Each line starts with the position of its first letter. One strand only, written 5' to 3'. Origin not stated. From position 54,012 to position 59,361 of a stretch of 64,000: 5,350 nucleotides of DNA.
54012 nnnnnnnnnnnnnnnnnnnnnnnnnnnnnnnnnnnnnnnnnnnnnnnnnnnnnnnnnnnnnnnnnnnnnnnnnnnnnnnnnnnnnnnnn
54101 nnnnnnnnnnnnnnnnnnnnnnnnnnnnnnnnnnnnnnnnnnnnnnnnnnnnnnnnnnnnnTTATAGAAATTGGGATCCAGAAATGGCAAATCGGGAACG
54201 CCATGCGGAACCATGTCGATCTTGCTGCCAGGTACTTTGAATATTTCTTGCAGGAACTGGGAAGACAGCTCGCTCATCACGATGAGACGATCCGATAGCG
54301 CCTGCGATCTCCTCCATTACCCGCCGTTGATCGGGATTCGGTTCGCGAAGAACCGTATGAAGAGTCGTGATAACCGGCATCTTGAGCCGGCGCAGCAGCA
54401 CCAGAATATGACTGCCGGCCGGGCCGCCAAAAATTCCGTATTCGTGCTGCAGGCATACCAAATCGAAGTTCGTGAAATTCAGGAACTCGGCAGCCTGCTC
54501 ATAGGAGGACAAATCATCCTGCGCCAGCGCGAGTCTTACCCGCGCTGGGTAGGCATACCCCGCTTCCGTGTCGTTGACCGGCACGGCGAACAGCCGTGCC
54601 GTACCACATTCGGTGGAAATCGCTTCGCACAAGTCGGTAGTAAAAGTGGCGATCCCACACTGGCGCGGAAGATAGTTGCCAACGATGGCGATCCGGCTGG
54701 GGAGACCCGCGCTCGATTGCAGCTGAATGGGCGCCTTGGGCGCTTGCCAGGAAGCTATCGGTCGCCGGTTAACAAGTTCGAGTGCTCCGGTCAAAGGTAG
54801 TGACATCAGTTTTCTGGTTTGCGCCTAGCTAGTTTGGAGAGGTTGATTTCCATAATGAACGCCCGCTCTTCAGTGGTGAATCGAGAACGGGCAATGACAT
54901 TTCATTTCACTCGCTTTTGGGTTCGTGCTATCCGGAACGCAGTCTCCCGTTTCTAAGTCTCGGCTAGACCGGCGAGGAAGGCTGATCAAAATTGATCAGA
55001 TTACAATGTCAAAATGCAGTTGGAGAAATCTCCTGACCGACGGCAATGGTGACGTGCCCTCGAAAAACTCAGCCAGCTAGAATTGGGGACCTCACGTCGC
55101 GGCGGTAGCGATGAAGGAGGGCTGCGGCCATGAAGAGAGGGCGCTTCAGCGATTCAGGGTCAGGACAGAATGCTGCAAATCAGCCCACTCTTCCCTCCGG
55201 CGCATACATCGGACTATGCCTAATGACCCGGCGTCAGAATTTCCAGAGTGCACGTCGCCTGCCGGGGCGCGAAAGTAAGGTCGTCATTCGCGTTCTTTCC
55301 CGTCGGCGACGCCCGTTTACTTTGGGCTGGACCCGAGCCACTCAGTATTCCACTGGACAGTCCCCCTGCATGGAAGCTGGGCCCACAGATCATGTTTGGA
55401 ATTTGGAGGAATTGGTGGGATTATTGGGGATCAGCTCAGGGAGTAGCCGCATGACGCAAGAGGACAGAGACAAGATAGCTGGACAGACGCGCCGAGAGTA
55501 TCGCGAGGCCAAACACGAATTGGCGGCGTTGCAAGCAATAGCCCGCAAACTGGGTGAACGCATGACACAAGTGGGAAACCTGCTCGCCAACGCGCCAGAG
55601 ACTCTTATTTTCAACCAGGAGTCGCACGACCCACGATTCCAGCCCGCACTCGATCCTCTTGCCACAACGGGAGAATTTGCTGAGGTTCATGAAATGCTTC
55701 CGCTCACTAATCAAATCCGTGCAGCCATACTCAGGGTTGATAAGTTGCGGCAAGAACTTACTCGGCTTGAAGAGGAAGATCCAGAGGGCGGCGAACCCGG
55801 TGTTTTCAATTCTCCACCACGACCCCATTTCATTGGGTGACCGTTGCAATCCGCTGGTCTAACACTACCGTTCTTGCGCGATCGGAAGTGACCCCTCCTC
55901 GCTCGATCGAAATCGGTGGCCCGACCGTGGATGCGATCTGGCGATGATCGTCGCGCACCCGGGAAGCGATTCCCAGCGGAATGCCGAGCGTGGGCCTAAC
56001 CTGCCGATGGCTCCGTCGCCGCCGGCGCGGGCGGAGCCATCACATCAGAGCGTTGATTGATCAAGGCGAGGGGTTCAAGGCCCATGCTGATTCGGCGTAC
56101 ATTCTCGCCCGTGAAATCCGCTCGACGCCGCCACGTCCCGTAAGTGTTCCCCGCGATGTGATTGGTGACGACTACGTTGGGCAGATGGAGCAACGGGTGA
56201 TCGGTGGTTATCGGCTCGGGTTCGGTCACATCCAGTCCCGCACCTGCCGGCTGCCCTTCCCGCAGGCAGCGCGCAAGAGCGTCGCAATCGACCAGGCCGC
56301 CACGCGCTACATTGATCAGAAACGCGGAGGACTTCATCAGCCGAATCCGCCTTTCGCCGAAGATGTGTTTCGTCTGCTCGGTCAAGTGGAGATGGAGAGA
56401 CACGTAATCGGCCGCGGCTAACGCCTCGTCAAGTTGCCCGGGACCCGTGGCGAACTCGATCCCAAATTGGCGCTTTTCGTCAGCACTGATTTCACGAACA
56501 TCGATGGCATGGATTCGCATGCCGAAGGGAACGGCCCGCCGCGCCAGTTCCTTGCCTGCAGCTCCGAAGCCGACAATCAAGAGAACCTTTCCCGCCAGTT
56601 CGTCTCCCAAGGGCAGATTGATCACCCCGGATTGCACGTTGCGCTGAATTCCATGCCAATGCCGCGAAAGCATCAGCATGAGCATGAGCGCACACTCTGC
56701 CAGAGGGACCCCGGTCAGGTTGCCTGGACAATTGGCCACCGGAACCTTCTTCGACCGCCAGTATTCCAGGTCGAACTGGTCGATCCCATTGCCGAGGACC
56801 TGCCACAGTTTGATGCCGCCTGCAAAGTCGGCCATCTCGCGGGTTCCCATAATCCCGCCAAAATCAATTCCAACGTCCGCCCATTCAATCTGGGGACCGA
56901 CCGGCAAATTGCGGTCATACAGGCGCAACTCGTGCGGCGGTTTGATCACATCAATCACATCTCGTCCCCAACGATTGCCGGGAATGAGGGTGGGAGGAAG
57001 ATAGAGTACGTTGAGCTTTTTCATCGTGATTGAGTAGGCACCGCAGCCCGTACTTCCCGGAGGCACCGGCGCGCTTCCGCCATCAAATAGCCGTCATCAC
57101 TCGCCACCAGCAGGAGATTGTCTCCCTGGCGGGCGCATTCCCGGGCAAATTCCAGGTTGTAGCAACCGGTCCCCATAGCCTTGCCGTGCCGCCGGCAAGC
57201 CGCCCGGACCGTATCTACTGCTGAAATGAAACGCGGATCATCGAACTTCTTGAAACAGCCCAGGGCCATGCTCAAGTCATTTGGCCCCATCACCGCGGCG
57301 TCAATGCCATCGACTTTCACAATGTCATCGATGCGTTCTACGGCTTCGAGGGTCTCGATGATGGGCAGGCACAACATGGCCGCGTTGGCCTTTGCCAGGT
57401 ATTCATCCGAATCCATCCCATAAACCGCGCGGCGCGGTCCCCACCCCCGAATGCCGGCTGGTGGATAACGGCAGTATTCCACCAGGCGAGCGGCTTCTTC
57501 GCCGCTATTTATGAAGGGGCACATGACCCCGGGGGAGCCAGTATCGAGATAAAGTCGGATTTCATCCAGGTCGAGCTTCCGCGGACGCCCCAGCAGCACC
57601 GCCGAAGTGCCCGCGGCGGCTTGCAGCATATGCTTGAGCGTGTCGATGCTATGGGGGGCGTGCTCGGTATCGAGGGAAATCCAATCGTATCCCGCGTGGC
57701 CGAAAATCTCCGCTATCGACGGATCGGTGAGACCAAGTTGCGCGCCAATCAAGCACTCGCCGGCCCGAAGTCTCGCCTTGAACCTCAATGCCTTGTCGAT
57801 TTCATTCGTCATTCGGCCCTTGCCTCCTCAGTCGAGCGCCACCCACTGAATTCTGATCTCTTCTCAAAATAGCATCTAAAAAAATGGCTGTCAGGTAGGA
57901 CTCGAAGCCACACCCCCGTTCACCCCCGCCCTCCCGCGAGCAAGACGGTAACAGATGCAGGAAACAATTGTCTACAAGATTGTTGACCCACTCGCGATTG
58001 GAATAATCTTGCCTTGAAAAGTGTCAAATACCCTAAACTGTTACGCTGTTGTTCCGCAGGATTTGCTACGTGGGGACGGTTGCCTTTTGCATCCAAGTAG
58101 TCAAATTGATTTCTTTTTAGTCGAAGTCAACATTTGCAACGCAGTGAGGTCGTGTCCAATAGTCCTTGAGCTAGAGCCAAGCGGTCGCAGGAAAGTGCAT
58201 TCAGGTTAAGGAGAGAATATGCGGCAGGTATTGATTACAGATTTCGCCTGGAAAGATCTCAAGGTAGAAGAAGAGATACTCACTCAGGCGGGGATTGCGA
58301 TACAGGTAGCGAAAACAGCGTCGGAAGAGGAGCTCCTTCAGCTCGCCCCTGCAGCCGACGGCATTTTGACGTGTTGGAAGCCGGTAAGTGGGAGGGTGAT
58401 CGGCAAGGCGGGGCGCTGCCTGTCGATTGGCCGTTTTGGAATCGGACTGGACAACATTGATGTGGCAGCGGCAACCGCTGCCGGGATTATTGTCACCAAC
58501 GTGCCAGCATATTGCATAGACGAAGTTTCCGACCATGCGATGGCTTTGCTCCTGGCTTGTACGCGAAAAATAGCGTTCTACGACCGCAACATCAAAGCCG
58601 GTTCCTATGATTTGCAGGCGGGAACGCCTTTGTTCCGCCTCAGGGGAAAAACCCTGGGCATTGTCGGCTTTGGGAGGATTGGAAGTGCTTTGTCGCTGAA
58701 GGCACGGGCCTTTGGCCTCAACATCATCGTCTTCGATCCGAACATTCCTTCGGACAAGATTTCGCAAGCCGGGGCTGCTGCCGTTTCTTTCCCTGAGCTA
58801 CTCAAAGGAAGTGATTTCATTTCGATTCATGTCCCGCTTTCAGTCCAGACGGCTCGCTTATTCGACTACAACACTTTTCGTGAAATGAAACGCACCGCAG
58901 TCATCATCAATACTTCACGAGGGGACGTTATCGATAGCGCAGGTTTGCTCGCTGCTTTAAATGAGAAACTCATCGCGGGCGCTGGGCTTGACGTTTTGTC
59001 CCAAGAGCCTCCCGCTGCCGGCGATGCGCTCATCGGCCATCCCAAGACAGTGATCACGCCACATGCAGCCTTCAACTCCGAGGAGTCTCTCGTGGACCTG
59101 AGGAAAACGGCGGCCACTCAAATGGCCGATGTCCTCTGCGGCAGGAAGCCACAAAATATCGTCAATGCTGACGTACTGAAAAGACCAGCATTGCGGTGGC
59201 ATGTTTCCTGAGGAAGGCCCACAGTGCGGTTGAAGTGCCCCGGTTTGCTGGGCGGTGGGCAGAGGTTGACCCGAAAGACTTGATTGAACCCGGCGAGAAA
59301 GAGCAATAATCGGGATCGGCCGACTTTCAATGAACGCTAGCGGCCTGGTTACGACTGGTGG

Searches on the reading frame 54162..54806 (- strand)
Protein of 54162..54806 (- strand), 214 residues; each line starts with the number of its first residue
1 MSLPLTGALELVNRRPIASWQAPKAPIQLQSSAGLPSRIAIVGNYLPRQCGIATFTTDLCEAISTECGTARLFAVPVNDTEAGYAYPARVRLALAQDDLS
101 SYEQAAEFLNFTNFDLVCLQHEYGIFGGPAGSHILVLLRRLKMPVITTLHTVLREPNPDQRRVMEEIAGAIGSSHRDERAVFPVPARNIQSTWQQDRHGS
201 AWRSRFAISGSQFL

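Call 12: search_protein_families(library=pfam, proteins=[window:54162-54806:-], max_evalue=0.01)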
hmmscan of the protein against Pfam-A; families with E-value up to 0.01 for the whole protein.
window:54162-54806:- (214 aa): 1 family
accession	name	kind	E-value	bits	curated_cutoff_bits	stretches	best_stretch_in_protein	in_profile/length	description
PF13439.12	Glyco_transf_4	-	0.002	18.6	28.5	1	51-157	3-117/170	Glycosyltransferase Family 4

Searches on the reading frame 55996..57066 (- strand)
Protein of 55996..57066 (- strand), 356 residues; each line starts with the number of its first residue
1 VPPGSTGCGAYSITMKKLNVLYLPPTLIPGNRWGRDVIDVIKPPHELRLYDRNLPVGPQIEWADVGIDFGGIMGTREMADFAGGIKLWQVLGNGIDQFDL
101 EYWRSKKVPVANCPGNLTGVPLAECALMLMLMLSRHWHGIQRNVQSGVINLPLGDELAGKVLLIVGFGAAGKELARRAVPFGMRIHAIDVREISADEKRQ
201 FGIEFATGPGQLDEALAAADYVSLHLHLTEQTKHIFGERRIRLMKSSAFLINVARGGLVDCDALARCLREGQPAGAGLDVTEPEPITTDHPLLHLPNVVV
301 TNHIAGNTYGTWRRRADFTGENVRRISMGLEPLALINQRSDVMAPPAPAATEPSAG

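Call 45: search_protein_families(library=pfam, proteins=[window:55996-57066:-], max_evalue=0.001)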
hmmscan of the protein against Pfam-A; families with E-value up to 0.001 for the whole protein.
window:55996-57066:- (356 aa): 2 families
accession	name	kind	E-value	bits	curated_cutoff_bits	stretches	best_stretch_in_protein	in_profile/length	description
PF02826.25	2-Hacid_dh_C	-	8.7e-52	175.5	25.1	1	127-305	1-178/178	D-isomer specific 2-hydroxyacid dehydrogenase, NAD binding domain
PF00389.36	2-Hacid_dh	-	0.00025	21.2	24.6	1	75-329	52-126/134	D-isomer specific 2-hydroxyacid dehydrogenase, catalytic domain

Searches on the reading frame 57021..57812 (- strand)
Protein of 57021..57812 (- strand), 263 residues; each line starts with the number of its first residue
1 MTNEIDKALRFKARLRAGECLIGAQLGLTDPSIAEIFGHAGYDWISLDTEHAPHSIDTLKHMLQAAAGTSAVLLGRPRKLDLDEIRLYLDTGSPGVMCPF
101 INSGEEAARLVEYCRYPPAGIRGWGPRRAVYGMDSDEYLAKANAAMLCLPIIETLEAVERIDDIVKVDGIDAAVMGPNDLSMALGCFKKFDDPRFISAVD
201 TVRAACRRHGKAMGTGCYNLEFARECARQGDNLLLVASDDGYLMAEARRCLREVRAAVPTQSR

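Call 45: search_protein_families(library=pfam, proteins=[window:57021-57812:-], max_evalue=0.001)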
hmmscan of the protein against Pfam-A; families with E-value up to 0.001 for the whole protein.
window:57021-57812:- (263 aa): 1 family
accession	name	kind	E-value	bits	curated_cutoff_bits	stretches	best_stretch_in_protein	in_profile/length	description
PF03328.21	HpcH_HpaI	-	1.2e-30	106.9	25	1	27-240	7-215/221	HpcH/HpaI aldolase/citrate lyase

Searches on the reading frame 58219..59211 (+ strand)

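Call 45: search_protein_families(library=pfam, proteins=[window:58219-59211:+], max_evalue=0.001)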
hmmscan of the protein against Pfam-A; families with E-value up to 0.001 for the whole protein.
window:58219-59211:+ (330 aa): 4 families
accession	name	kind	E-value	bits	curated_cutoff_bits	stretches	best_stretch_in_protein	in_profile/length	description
PF02826.25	2-Hacid_dh_C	-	3.9e-54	183.1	25.1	1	108-284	1-178/178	D-isomer specific 2-hydroxyacid dehydrogenase, NAD binding domain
PF00389.36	2-Hacid_dh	-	7.1e-24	84.4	24.6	1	16-316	10-134/134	D-isomer specific 2-hydroxyacid dehydrogenase, catalytic domain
PF07991.19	KARI_N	-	6.4e-05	23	20.6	1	141-228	2-90/165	Acetohydroxy acid isomeroreductase, NADPH-binding domain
PF03446.21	NAD_binding_2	-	0.00015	22.3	21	1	146-252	2-112/161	NAD binding domain of 6-phosphogluconate dehydrogenase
